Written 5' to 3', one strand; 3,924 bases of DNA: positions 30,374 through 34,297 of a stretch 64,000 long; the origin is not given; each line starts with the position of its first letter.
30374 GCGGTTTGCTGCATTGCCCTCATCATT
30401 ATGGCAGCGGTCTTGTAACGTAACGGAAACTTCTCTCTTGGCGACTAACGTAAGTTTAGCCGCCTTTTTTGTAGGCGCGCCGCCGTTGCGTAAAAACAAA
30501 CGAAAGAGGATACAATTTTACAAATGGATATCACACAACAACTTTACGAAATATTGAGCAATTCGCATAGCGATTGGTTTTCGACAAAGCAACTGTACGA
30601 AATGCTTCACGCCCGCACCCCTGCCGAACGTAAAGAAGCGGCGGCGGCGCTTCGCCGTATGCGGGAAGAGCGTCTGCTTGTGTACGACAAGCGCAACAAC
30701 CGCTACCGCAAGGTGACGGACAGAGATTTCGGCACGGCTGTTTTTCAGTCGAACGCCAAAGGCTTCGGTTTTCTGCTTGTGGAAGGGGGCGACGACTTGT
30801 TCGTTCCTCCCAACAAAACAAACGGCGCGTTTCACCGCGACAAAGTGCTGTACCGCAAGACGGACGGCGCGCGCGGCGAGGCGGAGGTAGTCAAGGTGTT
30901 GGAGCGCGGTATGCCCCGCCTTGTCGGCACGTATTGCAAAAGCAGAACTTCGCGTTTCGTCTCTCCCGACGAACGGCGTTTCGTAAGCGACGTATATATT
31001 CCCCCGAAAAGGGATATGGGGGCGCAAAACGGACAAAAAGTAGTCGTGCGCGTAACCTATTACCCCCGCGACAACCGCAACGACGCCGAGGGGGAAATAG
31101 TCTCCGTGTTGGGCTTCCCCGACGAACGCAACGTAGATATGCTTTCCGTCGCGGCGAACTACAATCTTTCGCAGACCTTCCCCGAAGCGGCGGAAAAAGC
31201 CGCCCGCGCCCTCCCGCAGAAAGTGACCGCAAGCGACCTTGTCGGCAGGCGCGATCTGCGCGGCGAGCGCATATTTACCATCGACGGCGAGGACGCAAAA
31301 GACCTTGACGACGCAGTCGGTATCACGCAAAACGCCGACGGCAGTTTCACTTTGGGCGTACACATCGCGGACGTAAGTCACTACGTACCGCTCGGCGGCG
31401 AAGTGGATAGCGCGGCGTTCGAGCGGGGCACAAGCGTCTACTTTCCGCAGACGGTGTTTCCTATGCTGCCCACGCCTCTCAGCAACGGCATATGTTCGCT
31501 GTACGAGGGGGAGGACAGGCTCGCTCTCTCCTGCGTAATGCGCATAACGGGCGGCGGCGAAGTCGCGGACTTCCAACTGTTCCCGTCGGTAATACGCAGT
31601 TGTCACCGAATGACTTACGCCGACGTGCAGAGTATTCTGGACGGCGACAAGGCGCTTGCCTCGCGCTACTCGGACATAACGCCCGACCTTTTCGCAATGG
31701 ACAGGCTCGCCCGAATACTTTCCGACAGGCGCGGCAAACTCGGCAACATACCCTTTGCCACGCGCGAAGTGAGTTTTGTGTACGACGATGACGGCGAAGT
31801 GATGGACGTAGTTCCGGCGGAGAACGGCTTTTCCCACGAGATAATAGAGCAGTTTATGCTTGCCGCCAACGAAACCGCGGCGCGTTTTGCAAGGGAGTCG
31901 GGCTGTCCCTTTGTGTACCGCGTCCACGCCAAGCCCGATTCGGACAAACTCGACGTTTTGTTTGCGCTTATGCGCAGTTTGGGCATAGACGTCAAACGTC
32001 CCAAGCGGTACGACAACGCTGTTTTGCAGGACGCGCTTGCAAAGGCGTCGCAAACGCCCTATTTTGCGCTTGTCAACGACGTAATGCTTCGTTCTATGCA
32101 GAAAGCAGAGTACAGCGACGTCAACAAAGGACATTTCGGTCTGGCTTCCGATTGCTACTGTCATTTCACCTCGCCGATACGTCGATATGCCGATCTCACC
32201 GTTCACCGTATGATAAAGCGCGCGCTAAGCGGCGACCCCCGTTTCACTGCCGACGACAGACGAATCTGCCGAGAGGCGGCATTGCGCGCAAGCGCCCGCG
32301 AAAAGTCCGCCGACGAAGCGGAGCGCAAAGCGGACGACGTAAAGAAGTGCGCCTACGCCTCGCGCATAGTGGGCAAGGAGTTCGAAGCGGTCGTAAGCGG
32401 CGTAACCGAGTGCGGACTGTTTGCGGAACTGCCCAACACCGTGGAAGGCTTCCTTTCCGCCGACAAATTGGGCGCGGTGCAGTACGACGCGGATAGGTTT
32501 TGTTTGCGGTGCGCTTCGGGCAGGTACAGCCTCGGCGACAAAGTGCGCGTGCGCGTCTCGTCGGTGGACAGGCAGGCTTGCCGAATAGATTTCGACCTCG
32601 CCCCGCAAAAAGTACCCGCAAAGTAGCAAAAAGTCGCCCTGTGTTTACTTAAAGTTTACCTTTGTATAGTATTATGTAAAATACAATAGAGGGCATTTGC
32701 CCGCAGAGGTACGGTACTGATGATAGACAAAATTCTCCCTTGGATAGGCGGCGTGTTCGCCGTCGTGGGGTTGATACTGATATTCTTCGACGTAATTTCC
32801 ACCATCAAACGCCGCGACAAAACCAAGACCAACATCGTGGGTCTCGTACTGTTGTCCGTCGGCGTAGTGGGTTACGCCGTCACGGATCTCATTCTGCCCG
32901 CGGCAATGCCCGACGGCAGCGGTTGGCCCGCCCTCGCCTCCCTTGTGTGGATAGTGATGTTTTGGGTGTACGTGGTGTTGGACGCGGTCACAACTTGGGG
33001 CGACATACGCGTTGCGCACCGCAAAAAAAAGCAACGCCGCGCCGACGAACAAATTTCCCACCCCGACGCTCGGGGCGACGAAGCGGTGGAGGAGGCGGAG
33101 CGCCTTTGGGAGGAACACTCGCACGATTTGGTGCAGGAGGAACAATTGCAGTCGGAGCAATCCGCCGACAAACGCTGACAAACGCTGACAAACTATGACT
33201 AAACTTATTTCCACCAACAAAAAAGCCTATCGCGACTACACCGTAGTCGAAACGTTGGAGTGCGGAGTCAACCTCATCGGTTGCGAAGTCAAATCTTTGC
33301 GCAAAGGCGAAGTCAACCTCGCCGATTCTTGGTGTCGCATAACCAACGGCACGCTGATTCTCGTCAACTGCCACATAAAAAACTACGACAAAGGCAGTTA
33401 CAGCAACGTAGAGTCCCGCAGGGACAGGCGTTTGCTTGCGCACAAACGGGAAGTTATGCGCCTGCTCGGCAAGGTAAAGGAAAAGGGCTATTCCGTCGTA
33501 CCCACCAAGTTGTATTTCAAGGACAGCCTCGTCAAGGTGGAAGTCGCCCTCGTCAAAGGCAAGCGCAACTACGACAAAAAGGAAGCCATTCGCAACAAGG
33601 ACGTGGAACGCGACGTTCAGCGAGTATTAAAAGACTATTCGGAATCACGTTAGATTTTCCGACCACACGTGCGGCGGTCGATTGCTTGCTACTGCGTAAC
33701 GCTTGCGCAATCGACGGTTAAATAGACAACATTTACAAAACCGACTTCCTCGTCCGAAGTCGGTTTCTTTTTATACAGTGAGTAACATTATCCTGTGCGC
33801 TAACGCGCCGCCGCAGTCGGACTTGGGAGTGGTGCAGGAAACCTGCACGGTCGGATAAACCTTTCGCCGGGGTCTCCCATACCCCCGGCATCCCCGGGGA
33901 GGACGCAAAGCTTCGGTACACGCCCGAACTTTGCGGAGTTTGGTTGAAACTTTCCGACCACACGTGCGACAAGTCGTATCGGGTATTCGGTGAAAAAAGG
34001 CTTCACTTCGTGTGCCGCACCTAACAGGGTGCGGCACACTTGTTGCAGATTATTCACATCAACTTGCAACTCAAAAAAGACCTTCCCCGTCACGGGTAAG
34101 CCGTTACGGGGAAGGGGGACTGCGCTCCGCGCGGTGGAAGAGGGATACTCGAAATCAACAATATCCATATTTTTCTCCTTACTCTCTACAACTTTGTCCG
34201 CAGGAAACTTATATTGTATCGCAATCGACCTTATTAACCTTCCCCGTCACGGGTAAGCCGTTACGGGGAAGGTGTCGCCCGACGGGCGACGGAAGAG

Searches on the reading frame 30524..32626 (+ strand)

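Call 15: search_protein_families(library=pfam, proteins=[window:30524-32626:+])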
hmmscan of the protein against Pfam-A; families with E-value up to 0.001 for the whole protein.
window:30524-32626:+ (700 aa): 4 families
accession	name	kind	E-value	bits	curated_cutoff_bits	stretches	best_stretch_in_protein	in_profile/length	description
PF00773.25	RNB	-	2.9e-105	352.6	29.3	1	242-569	1-325/326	RNB domain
PF17876.7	CSD2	-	5.3e-28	97.3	26.2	1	145-220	1-74/74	Cold shock domain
PF08206.17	OB_RNB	-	6.1e-20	71.1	24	2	73-124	2-57/58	Ribonuclease B OB domain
PF00575.29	S1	-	2.6e-07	31.4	22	1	616-690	4-71/74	S1 RNA binding domain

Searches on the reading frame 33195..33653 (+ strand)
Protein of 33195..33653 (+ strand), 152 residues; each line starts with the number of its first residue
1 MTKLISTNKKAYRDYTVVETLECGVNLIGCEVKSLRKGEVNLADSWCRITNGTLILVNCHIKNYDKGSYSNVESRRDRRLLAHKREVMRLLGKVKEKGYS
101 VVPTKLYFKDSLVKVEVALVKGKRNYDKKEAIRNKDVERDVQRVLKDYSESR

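Call 15: search_protein_families(library=pfam, proteins=[window:33195-33653:+])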
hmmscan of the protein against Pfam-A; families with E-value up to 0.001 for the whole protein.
window:33195-33653:+ (152 aa): 1 family
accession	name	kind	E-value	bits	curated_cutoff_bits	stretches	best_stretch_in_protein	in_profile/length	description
PF01668.23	SmpB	-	3.8e-54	183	27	1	5-146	1-142/143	SmpB protein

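Call 17: find_encoding_contigs(protein=window:33195-33653:+, flank=2000, max_places=6)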
Protein window:33195-33653:+ (152 aa): 10 contigs read that carry it; 6 places shown.
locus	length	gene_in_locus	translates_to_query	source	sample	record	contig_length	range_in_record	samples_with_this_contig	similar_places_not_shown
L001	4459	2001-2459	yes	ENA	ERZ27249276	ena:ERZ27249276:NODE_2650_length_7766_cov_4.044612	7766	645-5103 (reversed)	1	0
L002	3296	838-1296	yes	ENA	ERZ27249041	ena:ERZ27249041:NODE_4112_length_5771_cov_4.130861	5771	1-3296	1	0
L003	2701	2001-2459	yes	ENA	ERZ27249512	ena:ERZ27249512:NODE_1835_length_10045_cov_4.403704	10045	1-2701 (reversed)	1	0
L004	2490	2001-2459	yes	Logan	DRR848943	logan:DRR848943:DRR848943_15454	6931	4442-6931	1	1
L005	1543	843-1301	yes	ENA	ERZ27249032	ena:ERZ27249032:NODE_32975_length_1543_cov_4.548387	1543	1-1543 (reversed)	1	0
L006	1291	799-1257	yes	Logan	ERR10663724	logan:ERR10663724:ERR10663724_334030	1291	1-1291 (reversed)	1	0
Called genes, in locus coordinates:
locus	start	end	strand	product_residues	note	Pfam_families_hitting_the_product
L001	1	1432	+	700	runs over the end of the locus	PF08206:OB_RNB, PF17876:CSD2, PF00773:RNB, PF00575:S1 (weak)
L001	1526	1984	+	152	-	-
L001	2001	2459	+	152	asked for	PF01668:SmpB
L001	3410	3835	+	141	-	PF13306:LRR_5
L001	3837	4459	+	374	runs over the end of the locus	PF00248:Aldo_ket_red, PF12838:Fer4_7 (weak), PF13187:Fer4_9, PF13237:Fer4_10, PF13484:Fer4_16 (weak), PF13534:Fer4_17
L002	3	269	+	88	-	?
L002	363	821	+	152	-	-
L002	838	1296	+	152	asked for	PF01668:SmpB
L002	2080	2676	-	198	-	PF11391:DUF2798 (weak)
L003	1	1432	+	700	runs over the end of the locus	PF08206:OB_RNB, PF17876:CSD2, PF00773:RNB, PF00575:S1 (weak)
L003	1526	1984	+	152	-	-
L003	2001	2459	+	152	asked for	PF01668:SmpB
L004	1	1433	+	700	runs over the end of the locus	PF08206:OB_RNB, PF17876:CSD2, PF00773:RNB, PF00575:S1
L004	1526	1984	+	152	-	-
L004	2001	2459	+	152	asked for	PF01668:SmpB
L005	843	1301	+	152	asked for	PF01668:SmpB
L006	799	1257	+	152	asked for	PF01668:SmpB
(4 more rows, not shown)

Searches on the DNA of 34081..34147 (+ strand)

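Call 32: build_rna_model(alignment_id=A1, structure=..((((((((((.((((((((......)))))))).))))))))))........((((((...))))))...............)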
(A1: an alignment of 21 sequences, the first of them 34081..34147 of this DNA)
Model R1 built from alignment A1 (21 sequences, 84 columns); structure: as given.
model positions 70; base pairs 24; branch points 1; effective number of sequences 2.42; information 0.804 bits per position. Calibrated on 0.2 Mb of random sequence (short: E-values are rough).
structure used (alignment columns):
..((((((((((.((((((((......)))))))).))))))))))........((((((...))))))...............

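Call 33: search_with_rna_model(model_id=R1, sources=[window, L001, L002, L007, L008, L009, L010, L011, L012, L013, L014, L015, L016, L017, L018, L019], max_evalue=1)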
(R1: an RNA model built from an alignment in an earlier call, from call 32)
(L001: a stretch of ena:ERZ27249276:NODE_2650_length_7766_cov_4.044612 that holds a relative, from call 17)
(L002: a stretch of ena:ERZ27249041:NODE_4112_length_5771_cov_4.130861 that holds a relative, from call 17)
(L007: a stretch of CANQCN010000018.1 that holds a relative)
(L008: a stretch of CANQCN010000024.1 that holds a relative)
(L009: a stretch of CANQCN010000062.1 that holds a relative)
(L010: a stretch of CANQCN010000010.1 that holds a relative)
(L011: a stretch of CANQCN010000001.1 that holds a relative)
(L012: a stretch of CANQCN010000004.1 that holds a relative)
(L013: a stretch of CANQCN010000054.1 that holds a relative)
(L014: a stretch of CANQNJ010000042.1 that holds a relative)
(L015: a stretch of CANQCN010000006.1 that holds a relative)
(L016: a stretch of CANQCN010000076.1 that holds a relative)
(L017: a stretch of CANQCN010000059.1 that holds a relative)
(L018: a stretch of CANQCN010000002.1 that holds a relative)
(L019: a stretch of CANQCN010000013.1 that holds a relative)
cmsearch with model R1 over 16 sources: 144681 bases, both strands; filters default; matches with E-value up to 1: 77.
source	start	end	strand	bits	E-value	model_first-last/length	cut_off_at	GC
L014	751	820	+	93.2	3.9e-20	1-70/70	no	0.64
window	34923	34992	+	88.8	4.4e-19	1-70/70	no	0.66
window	59251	59320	+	87.9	6.9e-19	1-70/70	no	0.64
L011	5642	5710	-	84.1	5.6e-18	1-70/70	no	0.61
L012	3772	3840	+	84.1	5.6e-18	1-70/70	no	0.61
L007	247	315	-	83.3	8.8e-18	1-70/70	no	0.62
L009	4924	4992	+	83.1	1e-17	1-70/70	no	0.57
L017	7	75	+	82.1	1.7e-17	1-70/70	no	0.58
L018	36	104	-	82.1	1.7e-17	1-70/70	no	0.58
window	34613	34680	+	81.7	2.2e-17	1-70/70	no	0.66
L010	2543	2609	-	81.3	2.7e-17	1-70/70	no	0.63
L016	163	231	+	78.5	1.2e-16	1-70/70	no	0.62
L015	339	405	-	77.9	1.7e-16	1-70/70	no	0.6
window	34081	34144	+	77.5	2.1e-16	1-70/70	no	0.7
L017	264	330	+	77.2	2.5e-16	1-70/70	no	0.61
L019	576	648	+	73.6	1.9e-15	1-70/70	no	0.63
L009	4820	4881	-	60.7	2.2e-12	1-70/70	no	0.66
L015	447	508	+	60.7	2.2e-12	1-70/70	no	0.66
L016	5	66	-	60.7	2.2e-12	1-70/70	no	0.66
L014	849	910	-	59.4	4.6e-12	1-70/70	no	0.65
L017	165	226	-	57.1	1.6e-11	1-70/70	no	0.65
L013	7556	7654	-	54.4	7.2e-11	1-70/70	no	0.53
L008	6701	6798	+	50.8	5.1e-10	1-70/70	no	0.5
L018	64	145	+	39.6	2.4e-07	1-70/70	no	0.54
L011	5670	5710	+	38.5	4.3e-07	1-41/70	no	0.56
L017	7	47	-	38.2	5.1e-07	1-41/70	no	0.54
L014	711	791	-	36.9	1e-06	1-70/70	no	0.49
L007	275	366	+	36.6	1.3e-06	1-70/70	no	0.52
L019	523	616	-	35.1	2.8e-06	1-70/70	no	0.59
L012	3772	3812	-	34.9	3.2e-06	1-41/70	no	0.56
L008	6906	6943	-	29.7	5.6e-05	31-70/70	5'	0.66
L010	2569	2650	+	29.6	6e-05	1-70/70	no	0.49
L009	4924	4964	-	28.7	9.7e-05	1-41/70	no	0.49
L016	108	203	-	25.9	0.00045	1-70/70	no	0.54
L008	6678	6741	-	25.5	0.00056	1-70/70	no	0.53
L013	7614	7687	+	22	0.0039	1-70/70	no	0.47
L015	365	405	+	20.2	0.011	1-41/70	no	0.54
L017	264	304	-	20.1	0.011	1-41/70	no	0.56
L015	903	937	+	16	0.11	4-38/70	no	0.54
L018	272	306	+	16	0.11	4-38/70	no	0.54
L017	192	240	+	15.7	0.12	1-70/70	no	0.57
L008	6819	6878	+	14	0.32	1-70/70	no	0.65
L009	338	397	+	13.9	0.34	1-70/70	no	0.6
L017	532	588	+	12.6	0.69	1-70/70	no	0.63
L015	537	563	-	12.3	0.81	1-70/70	no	0.67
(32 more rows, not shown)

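Call 36: search_with_rna_model(model_id=R1, sources=[L020, L021, L022, L023, L024, L025, L026, L027, L028, L029, L030, L031, L032], max_evalue=0.01)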
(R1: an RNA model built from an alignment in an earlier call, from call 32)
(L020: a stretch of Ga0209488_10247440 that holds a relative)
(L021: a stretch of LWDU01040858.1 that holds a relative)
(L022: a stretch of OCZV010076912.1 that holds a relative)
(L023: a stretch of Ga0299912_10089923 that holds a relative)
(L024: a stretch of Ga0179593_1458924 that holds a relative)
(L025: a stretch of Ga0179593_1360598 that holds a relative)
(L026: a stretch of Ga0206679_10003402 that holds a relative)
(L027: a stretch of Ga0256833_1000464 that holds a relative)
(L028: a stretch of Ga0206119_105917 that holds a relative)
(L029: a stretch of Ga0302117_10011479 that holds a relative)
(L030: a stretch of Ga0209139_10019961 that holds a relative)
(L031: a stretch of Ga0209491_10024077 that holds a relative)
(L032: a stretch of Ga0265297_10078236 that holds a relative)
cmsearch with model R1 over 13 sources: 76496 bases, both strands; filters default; matches with E-value up to 0.01: 1.
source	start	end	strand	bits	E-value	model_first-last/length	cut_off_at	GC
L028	405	457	+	20.7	0.0041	1-70/70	no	0.75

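Call 47: search_with_rna_model(model_id=R1, sources=[L047], max_evalue=1, show_alignments=2)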
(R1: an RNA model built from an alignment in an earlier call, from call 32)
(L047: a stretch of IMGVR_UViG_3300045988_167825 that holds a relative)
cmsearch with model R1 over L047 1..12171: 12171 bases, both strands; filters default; matches with E-value up to 1: 0.
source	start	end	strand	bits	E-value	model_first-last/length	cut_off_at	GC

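Call 50: search_with_rna_model(model_id=R1, sources=[window, L007, L008, L009, L010, L011, L012, L013, L014, L015, L016, L017, L018, L019], max_evalue=1e-9, make_alignment=true)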
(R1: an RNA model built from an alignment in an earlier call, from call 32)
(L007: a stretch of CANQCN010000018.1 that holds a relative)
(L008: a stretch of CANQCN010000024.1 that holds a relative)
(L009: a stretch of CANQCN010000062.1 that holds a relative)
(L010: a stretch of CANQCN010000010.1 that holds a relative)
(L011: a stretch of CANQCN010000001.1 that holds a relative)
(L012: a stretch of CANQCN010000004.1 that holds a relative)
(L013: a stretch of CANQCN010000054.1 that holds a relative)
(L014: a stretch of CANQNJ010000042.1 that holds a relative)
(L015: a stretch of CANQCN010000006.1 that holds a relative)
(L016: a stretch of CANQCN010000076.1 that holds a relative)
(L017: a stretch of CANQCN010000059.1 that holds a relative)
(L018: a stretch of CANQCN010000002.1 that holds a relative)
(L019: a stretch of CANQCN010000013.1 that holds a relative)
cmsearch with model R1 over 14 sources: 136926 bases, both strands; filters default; matches with E-value up to 1e-9: 37.
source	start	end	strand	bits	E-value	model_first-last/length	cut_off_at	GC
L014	751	820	+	93.2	3.7e-20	1-70/70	no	0.64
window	34923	34992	+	88.8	4.1e-19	1-70/70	no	0.66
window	59251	59320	+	87.9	6.6e-19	1-70/70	no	0.64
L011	5642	5710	-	84.1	5.3e-18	1-70/70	no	0.61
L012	3772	3840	+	84.1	5.3e-18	1-70/70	no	0.61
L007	247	315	-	83.3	8.3e-18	1-70/70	no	0.62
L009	4924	4992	+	83.1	9.4e-18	1-70/70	no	0.57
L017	7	75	+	82.1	1.6e-17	1-70/70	no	0.58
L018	36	104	-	82.1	1.6e-17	1-70/70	no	0.58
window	34613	34680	+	81.7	2.1e-17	1-70/70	no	0.66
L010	2543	2609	-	81.3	2.5e-17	1-70/70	no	0.63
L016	163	231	+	78.5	1.1e-16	1-70/70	no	0.62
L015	339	405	-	77.9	1.6e-16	1-70/70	no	0.6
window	34081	34144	+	77.5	2e-16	1-70/70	no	0.7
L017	264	330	+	77.2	2.4e-16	1-70/70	no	0.61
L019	576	648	+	73.6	1.8e-15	1-70/70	no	0.63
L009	4820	4881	-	60.7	2.1e-12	1-70/70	no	0.66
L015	447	508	+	60.7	2.1e-12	1-70/70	no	0.66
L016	5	66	-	60.7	2.1e-12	1-70/70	no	0.66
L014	849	910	-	59.4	4.3e-12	1-70/70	no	0.65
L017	165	226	-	57.1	1.5e-11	1-70/70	no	0.65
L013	7556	7654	-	54.4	6.8e-11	1-70/70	no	0.53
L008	6701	6798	+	50.8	4.8e-10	1-70/70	no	0.5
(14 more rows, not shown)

Alignment A2: 37 matches aligned to the model, 122 columns, each read 5' to 3' on its own strand. Consensus structure (alignment columns), stored with it:
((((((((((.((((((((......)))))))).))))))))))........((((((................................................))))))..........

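Call 68: search_with_rna_model(model_id=R1, sources=[L048, L049, L050, L051, L052], max_evalue=0.01)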
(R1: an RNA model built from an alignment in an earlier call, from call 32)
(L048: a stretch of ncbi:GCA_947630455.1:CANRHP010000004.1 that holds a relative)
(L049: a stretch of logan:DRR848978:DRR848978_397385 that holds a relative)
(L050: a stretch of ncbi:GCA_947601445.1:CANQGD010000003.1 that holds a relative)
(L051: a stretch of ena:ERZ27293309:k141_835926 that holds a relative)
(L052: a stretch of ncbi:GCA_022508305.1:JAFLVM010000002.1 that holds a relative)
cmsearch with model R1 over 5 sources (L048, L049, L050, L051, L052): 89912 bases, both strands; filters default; matches with E-value up to 0.01: 0.
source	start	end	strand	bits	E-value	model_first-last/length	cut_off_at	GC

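Call 75: search_with_rna_model(model_id=R1, sources=[L053, L054, L055], max_evalue=0.01)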
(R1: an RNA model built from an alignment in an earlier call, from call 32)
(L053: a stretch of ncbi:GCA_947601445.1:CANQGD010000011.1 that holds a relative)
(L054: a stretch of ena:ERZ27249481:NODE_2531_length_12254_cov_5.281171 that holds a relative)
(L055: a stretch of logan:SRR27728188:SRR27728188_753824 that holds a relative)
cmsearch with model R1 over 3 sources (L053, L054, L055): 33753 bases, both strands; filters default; matches with E-value up to 0.01: 0.
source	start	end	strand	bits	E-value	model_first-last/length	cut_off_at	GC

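Call 95: search_with_rna_model(model_id=R1, sources=[L056, L057, L058, L059, L060, L061], max_evalue=0.01)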
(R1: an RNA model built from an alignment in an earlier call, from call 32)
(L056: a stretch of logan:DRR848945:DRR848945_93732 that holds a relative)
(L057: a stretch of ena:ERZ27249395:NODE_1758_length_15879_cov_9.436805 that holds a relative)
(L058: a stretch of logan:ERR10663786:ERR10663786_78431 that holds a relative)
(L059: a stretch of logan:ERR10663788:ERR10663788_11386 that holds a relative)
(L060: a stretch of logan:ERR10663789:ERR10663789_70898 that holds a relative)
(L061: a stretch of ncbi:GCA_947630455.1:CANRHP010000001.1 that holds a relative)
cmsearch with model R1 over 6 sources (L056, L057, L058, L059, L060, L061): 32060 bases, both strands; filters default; matches with E-value up to 0.01: 1.
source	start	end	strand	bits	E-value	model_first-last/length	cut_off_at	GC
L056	1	39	+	39.2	6.7e-08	30-70/70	5'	0.64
